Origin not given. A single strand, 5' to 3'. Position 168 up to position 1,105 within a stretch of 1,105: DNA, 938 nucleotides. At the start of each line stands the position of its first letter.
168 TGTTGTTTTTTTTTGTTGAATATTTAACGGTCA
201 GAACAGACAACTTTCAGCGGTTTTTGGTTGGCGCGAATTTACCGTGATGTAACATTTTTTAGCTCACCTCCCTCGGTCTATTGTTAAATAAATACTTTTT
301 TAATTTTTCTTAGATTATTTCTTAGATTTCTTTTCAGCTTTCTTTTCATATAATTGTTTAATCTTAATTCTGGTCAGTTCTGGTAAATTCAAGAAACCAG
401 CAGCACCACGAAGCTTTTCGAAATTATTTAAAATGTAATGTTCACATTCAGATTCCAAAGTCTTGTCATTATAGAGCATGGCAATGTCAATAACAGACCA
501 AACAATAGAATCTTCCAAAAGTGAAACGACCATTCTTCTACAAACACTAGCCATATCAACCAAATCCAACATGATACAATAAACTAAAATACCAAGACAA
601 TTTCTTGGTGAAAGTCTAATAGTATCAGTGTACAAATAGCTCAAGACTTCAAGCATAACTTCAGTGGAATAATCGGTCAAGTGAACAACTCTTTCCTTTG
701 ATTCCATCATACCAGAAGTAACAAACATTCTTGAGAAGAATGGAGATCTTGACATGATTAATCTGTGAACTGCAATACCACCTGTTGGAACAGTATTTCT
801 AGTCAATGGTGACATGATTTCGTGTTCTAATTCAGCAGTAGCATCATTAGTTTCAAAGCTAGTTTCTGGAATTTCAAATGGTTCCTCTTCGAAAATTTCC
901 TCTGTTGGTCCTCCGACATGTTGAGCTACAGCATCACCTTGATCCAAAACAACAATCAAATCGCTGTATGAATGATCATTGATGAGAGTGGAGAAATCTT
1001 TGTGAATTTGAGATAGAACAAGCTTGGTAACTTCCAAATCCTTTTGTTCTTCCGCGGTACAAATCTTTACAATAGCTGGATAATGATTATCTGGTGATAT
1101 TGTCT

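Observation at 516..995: BTB/POZ domain with a ~50-residue acidic loop inserted between strand B1 and the conserved HR…SPFF helix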

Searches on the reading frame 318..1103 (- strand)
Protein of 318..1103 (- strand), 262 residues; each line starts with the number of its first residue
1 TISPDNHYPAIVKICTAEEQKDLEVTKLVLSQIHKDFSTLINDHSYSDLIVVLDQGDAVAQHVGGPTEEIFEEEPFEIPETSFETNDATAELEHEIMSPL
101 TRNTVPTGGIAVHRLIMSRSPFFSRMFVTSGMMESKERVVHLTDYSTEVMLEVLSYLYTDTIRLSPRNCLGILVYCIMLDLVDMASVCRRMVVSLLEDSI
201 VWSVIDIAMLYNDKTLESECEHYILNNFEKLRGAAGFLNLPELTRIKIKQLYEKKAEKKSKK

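Call 6: search_protein_families(library=pfam, proteins=[window:318-1103:-], max_evalue=1)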
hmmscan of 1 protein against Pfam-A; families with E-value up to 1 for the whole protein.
window:318-1103:- (262 aa): 4 families
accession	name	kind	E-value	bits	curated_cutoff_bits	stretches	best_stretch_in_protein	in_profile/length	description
PF00651.37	BTB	-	7.6e-12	45.8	20.5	1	110-192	23-106/110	BTB/POZ domain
PF21536.4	BTB_KLHL33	-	5.9e-05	23.3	27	1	129-173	3-47/63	Kelch-like protein 33-like, BTB/POZ domain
PF07707.21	BACK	-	0.0008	19.9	20.9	1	203-242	3-42/103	BTB And C-terminal Kelch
PF12937.12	F-box-like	-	0.53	10.5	24.3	0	147-202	6-41/47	F-box-like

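Call 7: search_solved_structures(query=window:318-1103:-, max_evalue=1, show_alignments=3)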
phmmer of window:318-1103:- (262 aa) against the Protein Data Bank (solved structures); distinct sequences matched with E-value up to 1: 56.
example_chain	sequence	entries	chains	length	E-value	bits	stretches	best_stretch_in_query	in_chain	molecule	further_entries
9ggl_C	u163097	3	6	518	4.3e-09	39.5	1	92-242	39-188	Isoform 1 of Kelch repeat and BTB domain-containing protein 4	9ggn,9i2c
8vrt_A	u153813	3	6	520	4.5e-09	39.4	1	92-242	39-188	Kelch repeat and BTB domain-containing protein 4 | Isoform 1 of Kelch repeat and BTB domain-containing protein 4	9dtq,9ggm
8voj_A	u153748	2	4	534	4.5e-09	39.4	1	92-242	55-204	Isoform 2 of Kelch repeat and BTB domain-containing protein 4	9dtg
8vpq_A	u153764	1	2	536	4.8e-09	39.3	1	92-242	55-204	Isoform 2 of Kelch repeat and BTB domain-containing protein 4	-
8khp_A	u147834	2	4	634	4.9e-08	36.1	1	110-240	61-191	Kelch-like protein 22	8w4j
8k8t_K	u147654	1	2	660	5.2e-08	36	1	110-240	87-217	Kelch-like protein 22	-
8k9i_K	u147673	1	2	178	1.7e-07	34.2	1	110-227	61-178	Kelch-like protein 22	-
4hxi_A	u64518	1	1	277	4e-06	29.8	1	110-239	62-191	Kelch-like protein 3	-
9etx_A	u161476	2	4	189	2.5e-05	27.2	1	104-228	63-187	Kelch-like ECH-associated protein 1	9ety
4u2m_A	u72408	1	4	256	2.5e-05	27.2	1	113-191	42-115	Zinc finger and BTB domain-containing protein 17,B-cell lymphoma 6 protein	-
6wcq_C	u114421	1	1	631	2.8e-05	27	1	105-242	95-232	Kelch-like ECH-associated protein 1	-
6i2m_A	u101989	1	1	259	4.7e-05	26.3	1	110-248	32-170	Kelch repeat and BTB domain-containing protein A55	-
5nlb_A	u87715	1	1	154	6e-05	25.9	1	104-204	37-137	Kelch-like ECH-associated protein 1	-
8h3f_I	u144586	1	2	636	6.7e-05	25.8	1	112-241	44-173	Kelch repeat and BTB domain-containing protein 2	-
8gq6_A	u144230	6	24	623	7.4e-05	25.6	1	112-241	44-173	Kelch repeat and BTB domain-containing protein 2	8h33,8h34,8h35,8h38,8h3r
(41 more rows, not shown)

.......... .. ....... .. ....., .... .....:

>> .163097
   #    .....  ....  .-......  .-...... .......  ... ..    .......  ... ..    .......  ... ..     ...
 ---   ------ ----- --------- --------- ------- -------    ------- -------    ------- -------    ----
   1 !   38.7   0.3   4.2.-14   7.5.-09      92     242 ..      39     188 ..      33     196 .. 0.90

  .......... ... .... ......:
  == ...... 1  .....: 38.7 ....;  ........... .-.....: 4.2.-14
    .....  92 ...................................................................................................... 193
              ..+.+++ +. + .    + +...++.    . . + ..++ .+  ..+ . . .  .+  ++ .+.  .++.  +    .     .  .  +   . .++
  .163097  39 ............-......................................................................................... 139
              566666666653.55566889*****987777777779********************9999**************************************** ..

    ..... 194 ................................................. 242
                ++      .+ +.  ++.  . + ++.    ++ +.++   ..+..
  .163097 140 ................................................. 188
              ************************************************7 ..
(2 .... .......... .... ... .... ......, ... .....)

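Call 8: find_homologous_proteins(query=window:318-1103:-)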
Query window:318-1103:- (262 aa): 2 proteins with E <= 0.001 among 433 candidates.
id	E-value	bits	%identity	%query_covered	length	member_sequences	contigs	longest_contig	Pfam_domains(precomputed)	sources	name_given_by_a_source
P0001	1.9e-104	367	63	99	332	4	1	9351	PF00651.38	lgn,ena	-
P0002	5.1e-88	313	61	90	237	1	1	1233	PF00651.38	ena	-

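Call 11: find_encoding_contigs(protein=P0001, flank=5000)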
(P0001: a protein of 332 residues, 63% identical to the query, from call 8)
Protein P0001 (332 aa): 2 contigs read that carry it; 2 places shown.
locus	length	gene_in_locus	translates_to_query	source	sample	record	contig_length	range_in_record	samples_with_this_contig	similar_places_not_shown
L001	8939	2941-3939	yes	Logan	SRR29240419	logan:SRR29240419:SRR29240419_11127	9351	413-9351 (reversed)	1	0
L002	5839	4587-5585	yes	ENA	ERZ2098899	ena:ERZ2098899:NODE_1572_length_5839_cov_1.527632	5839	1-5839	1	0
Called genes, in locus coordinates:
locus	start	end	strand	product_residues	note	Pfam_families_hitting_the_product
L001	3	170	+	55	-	?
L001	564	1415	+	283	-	-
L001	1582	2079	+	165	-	-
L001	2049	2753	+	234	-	PF13415:Beta-prop_FBX42, PF24681:Kelch_KLHDC2_KLHL20_DRC7, PF24981:Beta-prop_ATRN-LZTR1, PF13854:Kelch_HCF, PF01344:Kelch_1, PF13415:Beta-prop_FBX42, PF13418:Beta-prop_TYW4, PF24981:Beta-prop_ATRN-LZTR1, +3 more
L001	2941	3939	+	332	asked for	PF00651:BTB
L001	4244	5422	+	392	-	-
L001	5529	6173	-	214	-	PF13475:DUF4116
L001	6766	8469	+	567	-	-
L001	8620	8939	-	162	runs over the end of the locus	PF00560:LRR_1 (faint), PF13516:LRR_6 (faint)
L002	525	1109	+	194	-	-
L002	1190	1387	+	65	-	-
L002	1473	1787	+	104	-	-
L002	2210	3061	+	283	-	-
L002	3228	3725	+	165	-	-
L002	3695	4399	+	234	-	PF13415:Beta-prop_FBX42, PF24681:Kelch_KLHDC2_KLHL20_DRC7, PF24981:Beta-prop_ATRN-LZTR1, PF13854:Kelch_HCF, PF01344:Kelch_1, PF13415:Beta-prop_FBX42, PF13418:Beta-prop_TYW4, PF24981:Beta-prop_ATRN-LZTR1, +3 more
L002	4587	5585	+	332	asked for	PF00651:BTB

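Call 12: find_encoding_contigs(protein=P0002, flank=5000)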
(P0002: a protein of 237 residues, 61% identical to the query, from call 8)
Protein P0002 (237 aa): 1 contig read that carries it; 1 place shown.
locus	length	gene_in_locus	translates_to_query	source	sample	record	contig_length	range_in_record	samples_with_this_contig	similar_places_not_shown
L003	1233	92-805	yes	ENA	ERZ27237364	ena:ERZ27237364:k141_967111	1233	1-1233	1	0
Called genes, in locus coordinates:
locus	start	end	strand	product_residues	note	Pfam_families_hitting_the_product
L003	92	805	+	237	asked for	PF00651:BTB (weak)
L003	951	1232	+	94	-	?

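Call 17: search_protein_representatives(protein=window:318-1103:-)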
Query: 262 residues. Proteins with E-value up to 0.001 (for the whole library): 1551; up to 1e-10: 70; up to 1e-30: 10. The best 150 are listed.
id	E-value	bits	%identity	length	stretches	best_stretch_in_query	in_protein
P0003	7.1e-160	546.4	95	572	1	1-262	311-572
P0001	6.2e-105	366.5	69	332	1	2-259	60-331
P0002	1.6e-88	312.7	64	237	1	25-257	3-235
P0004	3.0e-86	305.3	62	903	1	2-260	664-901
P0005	2.0e-82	292.7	66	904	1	2-259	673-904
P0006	7.1e-79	281.1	59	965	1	4-256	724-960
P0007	3.0e-46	174.3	39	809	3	111-261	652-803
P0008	1.2e-32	129.8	39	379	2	111-261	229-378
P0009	1.4e-32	129.5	39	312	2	110-261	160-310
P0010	4.0e-32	128.0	35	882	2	102-260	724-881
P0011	2.0e-24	102.9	34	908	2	110-259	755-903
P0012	3.1e-24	102.2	33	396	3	110-261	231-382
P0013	1.5e-23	100.0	35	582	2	109-262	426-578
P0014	1.7e-23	99.8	39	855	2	110-261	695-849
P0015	7.6e-23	97.7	33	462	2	110-252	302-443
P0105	5.4e-09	52.3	24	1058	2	109-234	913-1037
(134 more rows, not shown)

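Call 19: search_protein_families(library=pfam, proteins=[P0003, P0004, P0005, P0006, P0007, P0010], max_evalue=0.01)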
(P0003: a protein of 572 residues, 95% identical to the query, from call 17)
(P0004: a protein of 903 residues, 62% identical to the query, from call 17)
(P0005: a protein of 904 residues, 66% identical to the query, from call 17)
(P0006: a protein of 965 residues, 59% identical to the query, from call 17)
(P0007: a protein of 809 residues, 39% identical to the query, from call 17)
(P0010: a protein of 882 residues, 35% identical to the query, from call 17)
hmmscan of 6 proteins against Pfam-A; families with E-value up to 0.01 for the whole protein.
P0003 (572 aa): 13 families
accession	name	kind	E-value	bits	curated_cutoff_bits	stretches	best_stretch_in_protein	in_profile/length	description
PF24681.1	Kelch_KLHDC2_KLHL20_DRC7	-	9.1e-24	84.4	50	1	31-173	46-174/221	KLHDC2/KLHL20/DRC7 Kelch-repeats domain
PF24981.1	Beta-prop_ATRN-LZTR1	-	4.5e-20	72.5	50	2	30-96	34-101/289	Attractin/LZTR1 beta-propeller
PF00651.37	BTB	-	1.3e-18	67.7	20.5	2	420-502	23-106/110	BTB/POZ domain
PF13418.12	Kelch_4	-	1.9e-18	66.6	21.6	2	35-81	1-46/49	Galactose oxidase, central domain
PF01344.31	Kelch_1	-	3.3e-17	62.1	20.1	1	35-77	1-42/46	Kelch motif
PF13854.13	Kelch_HCF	-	1.9e-12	47.5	113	1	32-179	14-148/345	Host cell factor, Kelch-repeats domain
PF13415.12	Kelch_3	-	2.3e-11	44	22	1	46-85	2-39/48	Galactose oxidase, central domain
PF13964.12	Kelch_6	-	1.7e-09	37.7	25.3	2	90-133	5-41/50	Kelch motif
PF07646.21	Kelch_2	-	4.2e-07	30.1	21.3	1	36-78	2-45/48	Kelch motif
PF21536.4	BTB_KLHL33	-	4.4e-07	30.1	27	1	439-483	3-47/63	Kelch-like protein 33-like, BTB/POZ domain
PF25210.1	Kelch_FKB95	-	9.1e-05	22.6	70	1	33-76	77-122/268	FKB95, Kelch-repeats domain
PF24996.1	NANM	-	0.00048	19.5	45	1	62-177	29-131/350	N-acetylneuraminate epimerase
PF07707.21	BACK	-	0.0032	18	20.9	0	513-552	3-42/103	BTB And C-terminal Kelch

P0004 (903 aa): 14 families
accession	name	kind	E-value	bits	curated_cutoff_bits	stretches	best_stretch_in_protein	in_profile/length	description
PF24681.1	Kelch_KLHDC2_KLHL20_DRC7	-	3.5e-34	118.5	50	1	355-531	10-179/221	KLHDC2/KLHL20/DRC7 Kelch-repeats domain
PF24981.1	Beta-prop_ATRN-LZTR1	-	6.3e-27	95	50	2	394-465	31-103/289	Attractin/LZTR1 beta-propeller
PF13418.12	Kelch_4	-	2.8e-23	82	21.6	2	402-447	1-45/49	Galactose oxidase, central domain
PF01344.31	Kelch_1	-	2.8e-20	71.9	20.1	2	402-445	1-43/46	Kelch motif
PF00651.37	BTB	-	1.3e-18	67.6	20.5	2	751-834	23-107/110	BTB/POZ domain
PF13415.12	Kelch_3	-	3.2e-16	59.5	22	1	413-452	2-39/48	Galactose oxidase, central domain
PF13964.12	Kelch_6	-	9e-15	54.5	25.3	2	457-495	5-43/50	Kelch motif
PF07646.21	Kelch_2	-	5.6e-13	48.6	21.3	1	403-445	2-45/48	Kelch motif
PF13854.13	Kelch_HCF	-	2.7e-10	40.5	113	1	396-529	11-145/345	Host cell factor, Kelch-repeats domain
PF24996.1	NANM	-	1.2e-05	24.8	45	0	463-527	62-128/350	N-acetylneuraminate epimerase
PF25210.1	Kelch_FKB95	-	2.3e-05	24.6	70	0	399-446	76-125/268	FKB95, Kelch-repeats domain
PF21536.4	BTB_KLHL33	-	6.1e-05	23.3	27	1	770-829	3-62/63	Kelch-like protein 33-like, BTB/POZ domain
PF03089.20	RAG2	-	0.00032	20.2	21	0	346-408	31-92/339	Recombination activating protein 2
PF07707.21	BACK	-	0.0059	17.1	20.9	0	845-883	4-42/103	BTB And C-terminal Kelch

P0005 (904 aa): 12 families
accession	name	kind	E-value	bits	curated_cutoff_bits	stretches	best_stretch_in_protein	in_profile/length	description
PF24681.1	Kelch_KLHDC2_KLHL20_DRC7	-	7.5e-31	107.6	50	2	360-536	66-221/221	KLHDC2/KLHL20/DRC7 Kelch-repeats domain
PF13418.12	Kelch_4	-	2.8e-29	101.2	21.6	3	409-454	1-45/49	Galactose oxidase, central domain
PF24981.1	Beta-prop_ATRN-LZTR1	-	1.3e-21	77.6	50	2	388-451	18-82/289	Attractin/LZTR1 beta-propeller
PF13415.12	Kelch_3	-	1.5e-17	63.7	22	1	421-459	3-39/48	Galactose oxidase, central domain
PF00651.37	BTB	-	2e-16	60.6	20.5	2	755-837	23-106/110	BTB/POZ domain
PF13964.12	Kelch_6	-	5.6e-15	55.2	25.3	1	409-451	1-43/50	Kelch motif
PF01344.31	Kelch_1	-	1.2e-13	50.7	20.1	2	409-451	1-42/46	Kelch motif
PF13854.13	Kelch_HCF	-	1.7e-07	31.3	113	1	406-538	14-141/345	Host cell factor, Kelch-repeats domain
PF07646.21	Kelch_2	-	3.4e-07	30.3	21.3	1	409-450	1-43/48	Kelch motif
PF25210.1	Kelch_FKB95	-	3.7e-06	27.2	70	1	402-525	22-145/268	FKB95, Kelch-repeats domain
PF21536.4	BTB_KLHL33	-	1.9e-05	24.9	27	1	774-816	3-45/63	Kelch-like protein 33-like, BTB/POZ domain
PF07707.21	BACK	-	0.0062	17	20.9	0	848-887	3-42/103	BTB And C-terminal Kelch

P0006 (965 aa): 12 families
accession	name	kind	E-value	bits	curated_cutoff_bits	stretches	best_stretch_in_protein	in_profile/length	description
PF24681.1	Kelch_KLHDC2_KLHL20_DRC7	-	2.1e-37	129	50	2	354-528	41-199/221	KLHDC2/KLHL20/DRC7 Kelch-repeats domain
PF24981.1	Beta-prop_ATRN-LZTR1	-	1.2e-26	94.2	50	2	382-524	1-139/289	Attractin/LZTR1 beta-propeller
PF13418.12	Kelch_4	-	2.6e-26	91.7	21.6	2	427-475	1-46/49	Galactose oxidase, central domain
PF13964.12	Kelch_6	-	2.9e-23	81.4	25.3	2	427-468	1-43/50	Kelch motif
PF01344.31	Kelch_1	-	1.2e-22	79.5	20.1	2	427-468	1-42/46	Kelch motif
PF00651.37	BTB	-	8.5e-17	61.8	20.5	2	814-898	23-108/110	BTB/POZ domain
PF13415.12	Kelch_3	-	2.1e-16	60.1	22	1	438-476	2-39/48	Galactose oxidase, central domain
PF07646.21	Kelch_2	-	2.4e-13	49.8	21.3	1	427-467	1-43/48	Kelch motif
PF13854.13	Kelch_HCF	-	2.6e-12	47.1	113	2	359-446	180-258/345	Host cell factor, Kelch-repeats domain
PF21536.4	BTB_KLHL33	-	4.4e-05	23.7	27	1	833-888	3-58/63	Kelch-like protein 33-like, BTB/POZ domain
PF25210.1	Kelch_FKB95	-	0.00012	22.3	70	1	421-552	23-152/268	FKB95, Kelch-repeats domain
PF24996.1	NANM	-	0.00096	18.5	45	1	451-525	27-101/350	N-acetylneuraminate epimerase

P0007 (809 aa): 12 families
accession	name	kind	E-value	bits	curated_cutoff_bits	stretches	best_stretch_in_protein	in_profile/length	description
PF24681.1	Kelch_KLHDC2_KLHL20_DRC7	-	2.7e-28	99.2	50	1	250-444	43-220/221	KLHDC2/KLHL20/DRC7 Kelch-repeats domain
PF24981.1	Beta-prop_ATRN-LZTR1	-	5.5e-23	82.1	50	1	274-450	1-172/289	Attractin/LZTR1 beta-propeller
PF13418.12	Kelch_4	-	1.5e-19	70.1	21.6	1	323-369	1-45/49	Galactose oxidase, central domain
PF00651.37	BTB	-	9.1e-19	68.1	20.5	2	631-732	14-105/110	BTB/POZ domain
PF13415.12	Kelch_3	-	3.4e-14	53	22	1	334-374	2-39/48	Galactose oxidase, central domain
PF13964.12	Kelch_6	-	2.2e-10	40.6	25.3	1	324-365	2-43/50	Kelch motif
PF01344.31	Kelch_1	-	8.5e-08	32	20.1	1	323-364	1-41/46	Kelch motif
PF13854.13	Kelch_HCF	-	2.1e-06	27.7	113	1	266-394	128-258/345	Host cell factor, Kelch-repeats domain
PF07646.21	Kelch_2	-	2.9e-06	27.4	21.3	1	324-365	2-44/48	Kelch motif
PF24996.1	NANM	-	0.0058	16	45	0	273-365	65-150/350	N-acetylneuraminate epimerase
PF21536.4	BTB_KLHL33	-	0.0079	16.5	27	0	669-729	2-62/63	Kelch-like protein 33-like, BTB/POZ domain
PF04768.19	NAT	-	0.0098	16.1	27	0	523-624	28-121/168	NAT, N-acetyltransferase, of N-acetylglutamate synthase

P0010 (882 aa): 8 families
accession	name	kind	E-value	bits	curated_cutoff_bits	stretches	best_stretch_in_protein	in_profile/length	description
PF00651.37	BTB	-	2.6e-16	60.2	20.5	2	731-807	22-99/110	BTB/POZ domain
PF24681.1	Kelch_KLHDC2_KLHL20_DRC7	-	9.5e-16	58.2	50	1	348-478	49-178/221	KLHDC2/KLHL20/DRC7 Kelch-repeats domain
PF13418.12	Kelch_4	-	8.3e-11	42.1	21.6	1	405-448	1-45/49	Galactose oxidase, central domain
PF24981.1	Beta-prop_ATRN-LZTR1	-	4e-10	39.9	50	1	363-449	1-86/289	Attractin/LZTR1 beta-propeller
PF13854.13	Kelch_HCF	-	1.2e-08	35.1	113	1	358-427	74-143/345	Host cell factor, Kelch-repeats domain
PF13415.12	Kelch_3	-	3.2e-06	27.6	22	1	418-442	4-28/48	Galactose oxidase, central domain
PF13964.12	Kelch_6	-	1.6e-05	25.2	25.3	0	405-445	1-43/50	Kelch motif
PF07646.21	Kelch_2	-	4.1e-05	23.8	21.3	1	405-443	1-40/48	Kelch motif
